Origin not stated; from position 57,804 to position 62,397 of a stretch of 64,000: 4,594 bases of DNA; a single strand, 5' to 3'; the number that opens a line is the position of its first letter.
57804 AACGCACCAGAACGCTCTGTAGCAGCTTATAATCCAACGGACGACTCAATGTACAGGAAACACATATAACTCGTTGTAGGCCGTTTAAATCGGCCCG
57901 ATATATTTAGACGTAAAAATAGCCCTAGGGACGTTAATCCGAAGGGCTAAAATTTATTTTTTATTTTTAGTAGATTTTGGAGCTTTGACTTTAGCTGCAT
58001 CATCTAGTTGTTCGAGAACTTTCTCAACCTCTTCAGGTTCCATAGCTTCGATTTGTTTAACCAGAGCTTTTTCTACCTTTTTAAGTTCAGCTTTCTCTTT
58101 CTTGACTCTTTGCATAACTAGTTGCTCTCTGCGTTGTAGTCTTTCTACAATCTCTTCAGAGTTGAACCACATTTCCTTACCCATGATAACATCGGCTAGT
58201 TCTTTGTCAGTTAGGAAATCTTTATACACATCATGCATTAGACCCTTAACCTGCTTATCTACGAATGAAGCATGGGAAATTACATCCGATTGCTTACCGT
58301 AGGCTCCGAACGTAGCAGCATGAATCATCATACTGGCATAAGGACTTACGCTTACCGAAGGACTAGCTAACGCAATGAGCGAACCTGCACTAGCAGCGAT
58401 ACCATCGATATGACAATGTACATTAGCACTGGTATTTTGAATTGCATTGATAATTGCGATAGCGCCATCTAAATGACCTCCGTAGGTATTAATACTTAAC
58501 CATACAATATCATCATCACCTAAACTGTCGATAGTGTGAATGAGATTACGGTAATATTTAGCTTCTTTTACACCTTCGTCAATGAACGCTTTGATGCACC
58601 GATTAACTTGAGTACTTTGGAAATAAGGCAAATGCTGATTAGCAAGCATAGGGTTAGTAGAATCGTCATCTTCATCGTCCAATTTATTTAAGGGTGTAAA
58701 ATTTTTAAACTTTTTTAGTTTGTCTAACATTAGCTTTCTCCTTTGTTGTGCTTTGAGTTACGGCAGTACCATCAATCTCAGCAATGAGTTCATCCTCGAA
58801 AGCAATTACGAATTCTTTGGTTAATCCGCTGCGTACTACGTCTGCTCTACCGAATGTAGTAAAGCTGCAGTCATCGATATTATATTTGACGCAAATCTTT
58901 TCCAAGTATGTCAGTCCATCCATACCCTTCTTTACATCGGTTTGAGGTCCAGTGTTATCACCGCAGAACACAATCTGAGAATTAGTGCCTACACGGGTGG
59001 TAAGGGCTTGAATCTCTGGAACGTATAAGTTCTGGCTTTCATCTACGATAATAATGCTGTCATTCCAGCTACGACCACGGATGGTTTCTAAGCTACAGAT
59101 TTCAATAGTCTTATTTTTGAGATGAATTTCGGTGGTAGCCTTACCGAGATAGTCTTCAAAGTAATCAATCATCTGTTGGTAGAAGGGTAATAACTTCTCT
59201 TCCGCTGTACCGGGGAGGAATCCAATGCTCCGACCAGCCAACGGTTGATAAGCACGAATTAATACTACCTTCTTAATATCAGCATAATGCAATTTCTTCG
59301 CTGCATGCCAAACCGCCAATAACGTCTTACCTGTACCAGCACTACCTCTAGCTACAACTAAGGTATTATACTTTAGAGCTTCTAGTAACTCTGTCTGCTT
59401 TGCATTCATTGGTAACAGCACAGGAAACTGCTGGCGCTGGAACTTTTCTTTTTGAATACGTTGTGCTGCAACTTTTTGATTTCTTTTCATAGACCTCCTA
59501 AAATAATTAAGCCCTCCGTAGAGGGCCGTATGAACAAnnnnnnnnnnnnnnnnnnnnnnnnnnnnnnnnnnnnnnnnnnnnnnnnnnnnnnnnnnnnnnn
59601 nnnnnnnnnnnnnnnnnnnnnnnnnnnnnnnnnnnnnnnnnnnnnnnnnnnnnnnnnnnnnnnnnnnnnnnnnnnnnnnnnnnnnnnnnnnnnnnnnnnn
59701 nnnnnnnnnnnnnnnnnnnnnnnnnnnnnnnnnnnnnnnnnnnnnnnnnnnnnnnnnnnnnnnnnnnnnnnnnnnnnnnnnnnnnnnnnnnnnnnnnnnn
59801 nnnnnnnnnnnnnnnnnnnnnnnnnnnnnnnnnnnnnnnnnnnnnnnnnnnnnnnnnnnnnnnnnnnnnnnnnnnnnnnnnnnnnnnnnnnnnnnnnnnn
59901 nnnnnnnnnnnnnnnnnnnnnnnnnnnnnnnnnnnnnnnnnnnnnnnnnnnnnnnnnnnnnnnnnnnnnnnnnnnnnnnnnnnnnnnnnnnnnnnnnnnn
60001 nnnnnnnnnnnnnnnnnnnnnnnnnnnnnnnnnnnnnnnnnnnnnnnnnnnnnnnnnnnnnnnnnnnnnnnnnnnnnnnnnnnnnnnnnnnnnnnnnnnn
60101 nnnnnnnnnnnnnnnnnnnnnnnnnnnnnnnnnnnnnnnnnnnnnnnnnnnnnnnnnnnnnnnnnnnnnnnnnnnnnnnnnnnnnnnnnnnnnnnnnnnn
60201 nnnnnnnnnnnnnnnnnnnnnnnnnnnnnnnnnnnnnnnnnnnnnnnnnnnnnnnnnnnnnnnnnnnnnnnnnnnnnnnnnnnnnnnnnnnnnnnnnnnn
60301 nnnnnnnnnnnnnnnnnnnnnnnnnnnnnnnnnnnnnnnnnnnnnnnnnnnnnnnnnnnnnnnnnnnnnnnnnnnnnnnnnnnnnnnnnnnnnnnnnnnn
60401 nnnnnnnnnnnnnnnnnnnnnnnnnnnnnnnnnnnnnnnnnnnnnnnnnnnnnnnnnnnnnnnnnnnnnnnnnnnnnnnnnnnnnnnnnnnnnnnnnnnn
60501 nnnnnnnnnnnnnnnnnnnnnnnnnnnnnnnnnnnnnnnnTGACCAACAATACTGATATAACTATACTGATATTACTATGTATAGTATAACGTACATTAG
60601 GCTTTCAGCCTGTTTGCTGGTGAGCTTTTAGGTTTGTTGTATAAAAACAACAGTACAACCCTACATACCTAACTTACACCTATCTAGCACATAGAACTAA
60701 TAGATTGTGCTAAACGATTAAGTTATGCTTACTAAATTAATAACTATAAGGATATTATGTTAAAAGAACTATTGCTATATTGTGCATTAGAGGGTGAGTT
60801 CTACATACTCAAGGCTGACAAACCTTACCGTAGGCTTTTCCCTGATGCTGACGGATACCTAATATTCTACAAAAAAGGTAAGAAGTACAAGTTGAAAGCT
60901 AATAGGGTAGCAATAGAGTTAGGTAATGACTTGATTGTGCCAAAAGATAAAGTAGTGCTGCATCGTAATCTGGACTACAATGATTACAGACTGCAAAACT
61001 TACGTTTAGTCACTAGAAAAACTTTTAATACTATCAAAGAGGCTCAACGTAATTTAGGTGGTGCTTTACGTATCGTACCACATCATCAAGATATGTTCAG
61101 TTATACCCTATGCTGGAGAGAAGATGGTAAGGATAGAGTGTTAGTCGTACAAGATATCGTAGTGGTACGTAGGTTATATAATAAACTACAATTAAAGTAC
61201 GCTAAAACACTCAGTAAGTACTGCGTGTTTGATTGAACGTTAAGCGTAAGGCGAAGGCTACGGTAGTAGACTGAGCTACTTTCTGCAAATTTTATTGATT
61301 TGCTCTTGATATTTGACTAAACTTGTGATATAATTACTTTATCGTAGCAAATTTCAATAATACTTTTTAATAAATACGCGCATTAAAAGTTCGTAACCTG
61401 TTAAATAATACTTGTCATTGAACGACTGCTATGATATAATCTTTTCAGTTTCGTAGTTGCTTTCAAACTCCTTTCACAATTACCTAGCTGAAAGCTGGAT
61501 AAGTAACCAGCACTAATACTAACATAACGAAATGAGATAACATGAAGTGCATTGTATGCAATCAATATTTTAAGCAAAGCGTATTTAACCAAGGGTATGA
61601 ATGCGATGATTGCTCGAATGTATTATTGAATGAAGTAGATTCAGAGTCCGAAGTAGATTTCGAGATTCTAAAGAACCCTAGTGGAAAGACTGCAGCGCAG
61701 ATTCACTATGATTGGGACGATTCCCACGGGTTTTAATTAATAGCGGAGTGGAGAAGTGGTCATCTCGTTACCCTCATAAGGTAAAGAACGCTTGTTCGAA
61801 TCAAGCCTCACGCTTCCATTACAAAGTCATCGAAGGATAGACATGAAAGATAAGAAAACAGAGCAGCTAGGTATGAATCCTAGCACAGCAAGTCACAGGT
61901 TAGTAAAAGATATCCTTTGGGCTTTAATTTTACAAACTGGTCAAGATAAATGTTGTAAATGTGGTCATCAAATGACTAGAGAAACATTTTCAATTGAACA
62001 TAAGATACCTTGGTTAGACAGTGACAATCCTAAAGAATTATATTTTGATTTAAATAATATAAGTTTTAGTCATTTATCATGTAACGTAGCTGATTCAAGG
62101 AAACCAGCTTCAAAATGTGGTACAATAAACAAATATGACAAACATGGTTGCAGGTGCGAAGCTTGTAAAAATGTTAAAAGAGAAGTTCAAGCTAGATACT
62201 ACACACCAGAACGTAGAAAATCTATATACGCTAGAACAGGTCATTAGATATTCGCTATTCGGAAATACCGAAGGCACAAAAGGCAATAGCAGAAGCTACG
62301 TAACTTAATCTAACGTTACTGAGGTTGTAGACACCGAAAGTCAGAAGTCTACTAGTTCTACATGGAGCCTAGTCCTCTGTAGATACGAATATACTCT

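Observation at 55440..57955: High-GC (~55-60%) island of unknown genes in an otherwise ~40% GC phage, followed by a 770 bp repeat-containing noncoding stretch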

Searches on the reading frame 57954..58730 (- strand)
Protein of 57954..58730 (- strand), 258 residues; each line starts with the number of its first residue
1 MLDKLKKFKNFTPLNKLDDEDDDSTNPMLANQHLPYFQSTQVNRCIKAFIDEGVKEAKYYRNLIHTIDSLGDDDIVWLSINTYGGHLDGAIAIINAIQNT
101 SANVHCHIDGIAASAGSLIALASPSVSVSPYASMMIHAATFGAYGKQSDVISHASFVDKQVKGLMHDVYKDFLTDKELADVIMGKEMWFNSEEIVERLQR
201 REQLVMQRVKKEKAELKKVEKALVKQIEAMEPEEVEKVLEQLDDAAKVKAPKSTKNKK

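Call 6: search_protein_families(library=pfam, proteins=[window:57954-58730:-], max_evalue=0.1)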
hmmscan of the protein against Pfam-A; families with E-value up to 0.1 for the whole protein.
window:57954-58730:- (258 aa): 7 families
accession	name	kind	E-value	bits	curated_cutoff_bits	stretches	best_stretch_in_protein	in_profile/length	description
PF00574.28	CLP_protease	-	1e-15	58.6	20.2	1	63-195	36-170/182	Clp protease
PF25145.1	NfeD1b_N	-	7.1e-10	39.2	40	1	42-149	11-106/189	NfeD1b, N-terminal domain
PF01972.22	SDH_protease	-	0.0011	18.5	31.3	1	63-135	81-153/286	ClpP-like SDH-type serine proteinase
PF24671.2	DRC7_C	-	0.064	13.9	28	0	195-245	20-70/109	Dynein regulatory complex subunit 7 C-terminal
PF08820.15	DUF1803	-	0.066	13.7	32.2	0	193-228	16-51/91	Domain of unknown function (DUF1803)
PF01873.23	eIF-5_eIF-2B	-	0.091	13.1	27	0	185-240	25-81/117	Domain found in IF2B/IF5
PF10130.15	PIN_2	-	0.093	13.4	22.4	0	185-244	25-85/133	PIN domain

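Call 14: find_related_loci(query=window:57954-58730:-, collection=viral_contigs, flank=10000)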
Query window:57954-58730:- (258 aa) in viral_contigs; peptide patterns used: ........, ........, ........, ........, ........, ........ (x = any residue, [..] = any of these).
15 stretches matched a pattern; 8 encode a relative of the query (tblastn E <= 1e-3); 8 distinct loci.
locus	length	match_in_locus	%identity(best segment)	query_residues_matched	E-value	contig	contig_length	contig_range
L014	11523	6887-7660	98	1-258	9e-174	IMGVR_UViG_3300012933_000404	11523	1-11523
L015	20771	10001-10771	90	1-258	8e-158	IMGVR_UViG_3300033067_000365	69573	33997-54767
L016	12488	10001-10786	84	1-258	6e-150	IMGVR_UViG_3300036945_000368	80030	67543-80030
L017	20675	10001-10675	83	7-230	6e-124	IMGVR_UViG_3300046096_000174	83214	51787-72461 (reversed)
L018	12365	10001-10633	75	2-213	4e-108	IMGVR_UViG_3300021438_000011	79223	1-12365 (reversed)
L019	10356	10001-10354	90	1-117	1e-69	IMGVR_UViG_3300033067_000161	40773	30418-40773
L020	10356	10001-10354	86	1-117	1e-57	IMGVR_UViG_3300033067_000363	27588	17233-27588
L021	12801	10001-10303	39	97-197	4e-21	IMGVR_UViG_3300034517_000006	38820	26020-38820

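Call 19: search_protein_families(library=phrogs, proteins=[L015:11505-12392:-, L015:12428-12793:-], max_evalue=0.01)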
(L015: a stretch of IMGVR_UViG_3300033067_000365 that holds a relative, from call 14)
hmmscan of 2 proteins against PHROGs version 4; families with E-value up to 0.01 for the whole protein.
L015:11505-12392:- (295 aa): 1 family
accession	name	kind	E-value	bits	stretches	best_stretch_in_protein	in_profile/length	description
phrog_2554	-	unknown function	9.8e-68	230.4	1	21-292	255-516/529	-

L015:12428-12793:- (121 aa): 0 families

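Call 21: search_protein_families(library=pfam, proteins=[L015:11505-12392:-, L015:12428-12793:-, L014:8428-9315:-], max_evalue=0.1)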
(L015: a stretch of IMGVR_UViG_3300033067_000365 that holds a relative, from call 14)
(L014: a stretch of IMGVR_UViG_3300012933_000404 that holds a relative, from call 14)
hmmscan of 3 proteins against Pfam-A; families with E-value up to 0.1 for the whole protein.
L015:11505-12392:- (295 aa): 1 family
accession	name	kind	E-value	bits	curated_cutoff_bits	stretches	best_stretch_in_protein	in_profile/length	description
PF23872.1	DUF7227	-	8.3e-06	26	27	1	129-293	35-215/223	Domain of unknown function (DUF7227)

L015:12428-12793:- (121 aa): 0 families

L014:8428-9315:- (295 aa): 1 family
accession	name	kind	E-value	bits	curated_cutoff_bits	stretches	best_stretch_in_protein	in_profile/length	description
PF23872.1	DUF7227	-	8.2e-10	39.1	27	1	122-293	34-215/223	Domain of unknown function (DUF7227)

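Call 43: find_homologous_proteins(query=L015:11505-12392:-, max_evalue=0.00001)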
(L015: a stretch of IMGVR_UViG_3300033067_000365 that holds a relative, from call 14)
Query L015:11505-12392:- (295 aa): 5576 proteins with E <= 0.00001 among 8000 candidates; the best 120 are listed.
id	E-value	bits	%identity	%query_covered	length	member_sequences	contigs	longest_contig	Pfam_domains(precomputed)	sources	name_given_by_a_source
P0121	2.7e-165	567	86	100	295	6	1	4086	-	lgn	-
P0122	7.4e-159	545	84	98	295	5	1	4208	PF23872.2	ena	-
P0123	1.7e-157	541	82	100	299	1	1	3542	-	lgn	-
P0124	6.4e-154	529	88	90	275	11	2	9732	-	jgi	jgi:hypothetical protein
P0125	3.1e-149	514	89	86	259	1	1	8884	-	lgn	-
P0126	2.3e-148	511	89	86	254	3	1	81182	PF23872.2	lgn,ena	-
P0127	2.9e-144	498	84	87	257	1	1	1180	-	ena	-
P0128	5.4e-144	497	88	85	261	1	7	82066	-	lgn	-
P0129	2.0e-143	495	87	85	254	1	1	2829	-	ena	-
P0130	3.2e-142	491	85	86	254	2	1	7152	PF23872.2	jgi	jgi:hypothetical protein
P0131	1.6e-141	489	86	85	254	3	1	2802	-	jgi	jgi:hypothetical protein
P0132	2.2e-141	488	85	86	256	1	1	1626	-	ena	-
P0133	5.3e-141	487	86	86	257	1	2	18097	-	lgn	-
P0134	3.1e-140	484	84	85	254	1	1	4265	-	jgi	jgi:hypothetical protein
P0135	4.8e-140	484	85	84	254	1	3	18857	PF23872.2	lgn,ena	-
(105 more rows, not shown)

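Call 48: search_solved_structures(query=A2, max_evalue=10)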
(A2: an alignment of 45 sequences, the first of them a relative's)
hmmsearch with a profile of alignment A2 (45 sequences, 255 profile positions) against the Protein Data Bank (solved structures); distinct sequences matched with E-value up to 10: 1.
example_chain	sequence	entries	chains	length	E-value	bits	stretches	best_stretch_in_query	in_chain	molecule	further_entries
4p37_A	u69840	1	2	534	0.67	12.4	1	109-200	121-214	Putative poly(A) polymerase catalytic subunit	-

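Call 55: search_protein_families(library=ncbifam, proteins=[L015:11505-12392:-, L015:12428-12793:-], max_evalue=1)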
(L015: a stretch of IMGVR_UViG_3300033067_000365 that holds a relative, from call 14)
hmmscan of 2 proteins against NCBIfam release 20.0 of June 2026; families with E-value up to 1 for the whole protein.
L015:11505-12392:- (295 aa): 1 family
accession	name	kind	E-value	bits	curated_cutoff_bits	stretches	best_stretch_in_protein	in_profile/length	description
NF004112.0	PRK05601.1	equivalog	0.044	12.7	550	1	13-88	22-95/407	DNA polymerase III subunit epsilon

L015:12428-12793:- (121 aa): 1 family
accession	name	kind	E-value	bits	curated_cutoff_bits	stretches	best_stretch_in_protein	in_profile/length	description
NF045705.1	SurfProtP46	equivalog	0.11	11.2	800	1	34-74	361-402/412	surface antigen P46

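Call 59: search_dna_similar(query=L015:11505-12392:-, collection=phages, mode=protein, max_rows=25)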
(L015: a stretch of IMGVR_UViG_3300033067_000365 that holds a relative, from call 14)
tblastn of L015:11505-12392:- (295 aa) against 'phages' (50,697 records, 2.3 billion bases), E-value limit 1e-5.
Records with a match: 152; places in all: 152; records where one place covers at least 80% of the query: 126.
Best place of each record, by identity: <60% 152.
By first word of the organism name: Mycobacterium 65; Klebsiella 29; Gordonia 28; Microcystis 8; Roseobacter 4; Ruegeria 2; Proteus 2; Raoultella 2; Bacteriophage 1; Rhodobacter 1; and 10 more.
By host as written in the record: Mycobacterium smegmatis mc2 155 54; Gordonia terrae 3612 24; Klebsiella pneumoniae 12; - 7; Klebsiella pneumoniae K23 7; Microcystis aeruginosa FACHB524 4; Ruegeria pomeroyi DSS-3 3; Mycobacterium smegmatis mc#155 3; and 28 more.
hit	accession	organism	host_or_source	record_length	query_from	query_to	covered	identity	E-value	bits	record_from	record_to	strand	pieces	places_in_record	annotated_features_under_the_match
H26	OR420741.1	Roseobacter phage CRP-118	Paracoccaceae bacterium strain FZCC0023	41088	53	289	80%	56.8%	4e-73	249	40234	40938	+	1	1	hypothetical protein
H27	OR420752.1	Roseobacter phage CRP-403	Paracoccaceae bacterium strain FZCC0037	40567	53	289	80%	56.0%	1e-72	248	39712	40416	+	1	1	hypothetical protein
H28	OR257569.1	Ruegeria phage RpAliso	Ruegeria pomeroyi DSS-3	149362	30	289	88%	49.2%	2e-63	221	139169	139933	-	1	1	hypothetical protein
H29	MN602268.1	Bacteriophage DSS3_MAL1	-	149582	46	289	83%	47.2%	3e-56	201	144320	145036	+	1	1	hypothetical protein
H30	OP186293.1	Rhodobacter phage RcXuper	Rhodobacter capsulatus YW1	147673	41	291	85%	45.8%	3e-54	195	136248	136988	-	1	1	hypothetical protein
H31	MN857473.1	Caulobacter phage S2B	Caulobacter vibrioides CB15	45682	49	289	82%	47.4%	2e-54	196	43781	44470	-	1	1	S2B_gp064c: hypothetical protein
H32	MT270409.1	Phaeobacter phage MD18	Phaeobacter inhibens DSM 17395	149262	44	289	83%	46.1%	5e-56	200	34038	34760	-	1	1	hypothetical protein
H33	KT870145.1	Roseobacter phage DSS3P8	Ruegeria pomeroyi DSS-3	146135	37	291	86%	43.3%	2e-51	187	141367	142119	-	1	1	hypothetical protein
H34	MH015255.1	Ruegeria phage vB_RpoS-V10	Ruegeria pomeroyi DSS-3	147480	37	291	86%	43.3%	2e-51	186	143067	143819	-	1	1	hypothetical protein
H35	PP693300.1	Yersinia phage vB_YenM_P778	Yersinia enterocolitica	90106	33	292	88%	41.4%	3e-46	171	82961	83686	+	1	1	hypothetical protein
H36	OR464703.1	Mycobacterium phage jiawei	Mycolicibacterium smegmatis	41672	55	289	80%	45.6%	1e-56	201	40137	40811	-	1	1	hypothetical protein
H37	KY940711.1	Bradyrhizobium phage BDU-MI-1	Bradyrhizobium diazoefficiens USDA110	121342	39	290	85%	40.4%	7e-54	194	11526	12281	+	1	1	hypothetical protein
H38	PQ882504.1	Enterobacter phage FENT2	Enterobacter kobei AG07E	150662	46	289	83%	40.7%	6e-44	165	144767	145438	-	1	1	hypothetical protein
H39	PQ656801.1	Cronobacter phage Csp-D17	Cronobacter sakazakii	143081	46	289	83%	40.3%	5e-44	165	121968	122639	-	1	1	record has no annotation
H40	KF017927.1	Mycobacterium phage Odin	Mycobacterium smegmatis mc2 155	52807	55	292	81%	41.3%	1e-45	170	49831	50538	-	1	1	92: hypothetical protein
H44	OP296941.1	Klebsiella phage DP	Klebsiella pneumoniae KP16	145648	46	289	83%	39.9%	2e-44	166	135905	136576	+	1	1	hypothetical protein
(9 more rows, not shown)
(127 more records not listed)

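Call 76: search_protein_families(library=pfam, alignment_id=A2, max_evalue=1)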
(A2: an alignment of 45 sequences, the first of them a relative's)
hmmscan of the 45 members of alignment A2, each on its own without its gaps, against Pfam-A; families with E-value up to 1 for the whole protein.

A. member 1, L015:11505-12392:- (295 aa): 2 families
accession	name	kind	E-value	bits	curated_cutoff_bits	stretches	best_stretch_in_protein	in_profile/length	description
PF23872.1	DUF7227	-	8.3e-06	26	27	1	129-293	35-215/223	Domain of unknown function (DUF7227)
PF04874.19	Mak16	-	0.17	13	23.5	1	170-198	34-58/100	Mak16 protein C-terminal region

B. families by the number of members that match (of 45 scanned): 12 families
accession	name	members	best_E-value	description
PF23872.1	DUF7227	44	2.8e-11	Domain of unknown function (DUF7227)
PF04874.19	Mak16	26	0.024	Mak16 protein C-terminal region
PF09626.15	DHC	4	0.0078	Dihaem cytochrome c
PF21765.4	CUB_A2MG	3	0.065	A2MG, CUB domain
PF23145.1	Zf_2nd_IFT121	3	0.29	IFT121, second zinc finger domain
PF05382.19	Amidase_5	2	0.029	Bacteriophage peptidoglycan hydrolase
PF09814.14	HECT_2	2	0.044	HECT-like Ubiquitin-conjugating enzyme (E2)-binding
PF00569.23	ZZ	2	0.14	Zinc finger, ZZ type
PF22118.2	MtrF-like_dom-III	1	0.015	Decaheme cytochrome c component MtrF-like domain III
PF05350.17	GSK-3_bind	1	0.016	Glycogen synthase kinase-3 binding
PF24370.1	DUF7526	1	0.26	Family of unknown function (DUF7526)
PF07129.17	DUF1381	1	0.27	Protein of unknown function (DUF1381)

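Call 80: get_annotated_region(hit=H26, flank=4000)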
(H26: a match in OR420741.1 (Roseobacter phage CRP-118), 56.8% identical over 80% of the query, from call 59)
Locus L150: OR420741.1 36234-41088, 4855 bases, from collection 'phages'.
description: Roseobacter phage CRP-118, complete genome.
organism: Roseobacter phage CRP-118 (NCBI taxid 3072843)
taxonomy: Viruses; Duplodnaviria; Heunggongvirae; Uroviricota; Caudoviricetes; Autographiviridae
host: Paracoccaceae bacterium strain FZCC0023; source: marine; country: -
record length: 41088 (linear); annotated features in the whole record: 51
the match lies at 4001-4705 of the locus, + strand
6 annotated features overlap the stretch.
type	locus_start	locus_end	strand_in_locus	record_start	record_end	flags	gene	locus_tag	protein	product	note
CDS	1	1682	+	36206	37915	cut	-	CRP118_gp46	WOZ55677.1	DNA maturase B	-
CDS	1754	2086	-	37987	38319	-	-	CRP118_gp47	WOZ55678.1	hypothetical protein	-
CDS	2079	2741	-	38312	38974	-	-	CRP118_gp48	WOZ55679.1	thymidylate synthase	-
CDS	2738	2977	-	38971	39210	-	-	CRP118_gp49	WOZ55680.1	glutaredoxin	-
CDS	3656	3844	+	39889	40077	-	-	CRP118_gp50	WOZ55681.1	hypothetical protein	-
CDS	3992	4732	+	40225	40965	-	-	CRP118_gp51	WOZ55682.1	hypothetical protein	-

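Call 89: predict_structure(alignment_id=A5)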
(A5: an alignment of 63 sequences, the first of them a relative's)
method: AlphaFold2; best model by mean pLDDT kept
length: 295 residues; sequences in the alignment: 63
mean_pLDDT: 89.7   pTM: 0.77
mean pLDDT of the five models: 89.7, 89.0, 87.9, 85.3, 84.6
residues with pLDDT >= 90: 214; 70-90: 55; 50-70: 20; < 50: 6
segments of 3 or more residues with pLDDT < 50: 42-45
pLDDT, mean of each block of 10 residues (from residue 1): 89 93 90 73 57 96 97 79 87 98 97 94 94 89 98 97 94 94 96 91 87 94 95 93 96 92 83 88 87 55
secondary structure, 60 per line:
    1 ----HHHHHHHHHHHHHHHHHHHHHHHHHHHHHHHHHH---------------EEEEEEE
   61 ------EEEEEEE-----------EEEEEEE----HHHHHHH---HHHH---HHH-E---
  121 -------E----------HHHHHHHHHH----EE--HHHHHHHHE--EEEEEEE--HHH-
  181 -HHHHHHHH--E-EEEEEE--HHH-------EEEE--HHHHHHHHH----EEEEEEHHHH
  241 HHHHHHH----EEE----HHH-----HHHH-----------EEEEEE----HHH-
elements in order: H5-38 E54-60 E67-73 E85-91 H96-102 H106-109 H139-148 H157-164 E168-174 H182-189 E194-199 E212-215 H218-226 E231-236 H237-247 E252-254 H267-270 E282-287

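Call 101: get_annotated_region(hit=H44, flank=2500)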
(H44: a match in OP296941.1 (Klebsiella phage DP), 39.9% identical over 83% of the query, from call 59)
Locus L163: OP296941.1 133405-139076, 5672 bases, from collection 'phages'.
description: Klebsiella phage DP, complete genome.
organism: Klebsiella phage DP (NCBI taxid 2981549)
taxonomy: Viruses; Duplodnaviria; Heunggongvirae; Uroviricota; Caudoviricetes; Vequintavirinae; Mydovirus
host: Klebsiella pneumoniae KP16; source: hospital sewage; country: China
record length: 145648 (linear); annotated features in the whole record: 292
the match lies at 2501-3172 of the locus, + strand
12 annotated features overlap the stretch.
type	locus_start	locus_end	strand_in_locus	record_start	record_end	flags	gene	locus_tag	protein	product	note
CDS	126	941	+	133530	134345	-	-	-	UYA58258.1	hypothetical protein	-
CDS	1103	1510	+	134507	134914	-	-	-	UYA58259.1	hypothetical protein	-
CDS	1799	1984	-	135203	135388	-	-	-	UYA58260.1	hypothetical protein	-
CDS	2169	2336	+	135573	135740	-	-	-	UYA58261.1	hypothetical protein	-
CDS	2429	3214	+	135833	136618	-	-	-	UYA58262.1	hypothetical protein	-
CDS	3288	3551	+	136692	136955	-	-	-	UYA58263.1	hypothetical protein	-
CDS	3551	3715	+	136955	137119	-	-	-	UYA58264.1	hypothetical protein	-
CDS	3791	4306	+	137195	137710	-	-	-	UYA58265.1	hypothetical protein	-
CDS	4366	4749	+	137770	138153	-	-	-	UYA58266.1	hypothetical protein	-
CDS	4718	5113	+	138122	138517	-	-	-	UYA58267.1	hypothetical protein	-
CDS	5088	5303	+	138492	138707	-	-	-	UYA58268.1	hypothetical protein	-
CDS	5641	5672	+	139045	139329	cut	-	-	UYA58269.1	hypothetical protein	-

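Call 102: get_annotated_region(hit=H40, flank=2500)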
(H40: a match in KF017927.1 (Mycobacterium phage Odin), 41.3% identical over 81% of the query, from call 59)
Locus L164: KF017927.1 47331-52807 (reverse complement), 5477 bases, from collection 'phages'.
description: Mycobacterium phage Odin, complete genome.
organism: Mycobacterium phage Odin (NCBI taxid 1340711)
taxonomy: Viruses; Duplodnaviria; Heunggongvirae; Uroviricota; Caudoviricetes; Fromanvirus
host: Mycobacterium smegmatis mc2 155; source: soil; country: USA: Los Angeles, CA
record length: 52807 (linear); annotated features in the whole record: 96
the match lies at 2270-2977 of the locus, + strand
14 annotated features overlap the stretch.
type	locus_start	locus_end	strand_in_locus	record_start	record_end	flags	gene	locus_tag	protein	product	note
CDS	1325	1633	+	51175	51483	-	96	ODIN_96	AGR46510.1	hypothetical protein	-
CDS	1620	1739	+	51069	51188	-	95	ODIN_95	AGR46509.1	hypothetical protein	-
CDS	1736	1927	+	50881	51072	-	94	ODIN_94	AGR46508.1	hypothetical protein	-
CDS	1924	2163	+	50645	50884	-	93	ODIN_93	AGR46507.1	hypothetical protein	-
CDS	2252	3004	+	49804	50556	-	92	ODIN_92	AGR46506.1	hypothetical protein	-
CDS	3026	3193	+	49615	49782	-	91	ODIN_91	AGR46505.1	hypothetical protein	-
CDS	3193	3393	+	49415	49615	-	90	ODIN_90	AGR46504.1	hypothetical protein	-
CDS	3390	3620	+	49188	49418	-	89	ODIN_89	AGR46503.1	hypothetical protein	-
CDS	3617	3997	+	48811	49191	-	88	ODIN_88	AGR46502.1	hypothetical protein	-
CDS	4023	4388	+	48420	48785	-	87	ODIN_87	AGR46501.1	ParB-like nuclease domain protein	-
CDS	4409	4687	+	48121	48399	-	86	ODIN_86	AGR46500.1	hypothetical protein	-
CDS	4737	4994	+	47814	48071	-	85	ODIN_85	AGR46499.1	hypothetical protein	-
CDS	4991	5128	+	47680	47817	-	84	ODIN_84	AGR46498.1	hypothetical protein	-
CDS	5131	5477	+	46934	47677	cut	83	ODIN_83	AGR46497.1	hypothetical protein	-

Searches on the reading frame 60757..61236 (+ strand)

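Call 115: search_protein_families(library=phrogs, proteins=[window:60757-61236:+], max_evalue=0.00001)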
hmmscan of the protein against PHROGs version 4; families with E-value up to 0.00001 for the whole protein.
window:60757-61236:+ (159 aa): 1 family
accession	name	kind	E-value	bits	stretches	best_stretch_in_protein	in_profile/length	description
phrog_99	-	DNA, RNA and nucleotide metabolism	4.1e-09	37.6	1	1-88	113-199/383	HNH endonuclease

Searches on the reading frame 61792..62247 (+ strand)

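Call 115: search_protein_families(library=phrogs, proteins=[window:61792-62247:+], max_evalue=0.00001)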
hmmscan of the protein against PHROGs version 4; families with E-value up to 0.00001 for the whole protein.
window:61792-62247:+ (151 aa): 3 families
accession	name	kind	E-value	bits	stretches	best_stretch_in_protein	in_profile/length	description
phrog_23251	-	DNA, RNA and nucleotide metabolism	1.8e-45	155.3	1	22-150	3-141/142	HNH endonuclease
phrog_338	-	DNA, RNA and nucleotide metabolism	1.4e-07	32.2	1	19-108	178-266/340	HNH endonuclease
phrog_3593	-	DNA, RNA and nucleotide metabolism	1.9e-06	28.7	1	18-101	34-126/210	HNH endonuclease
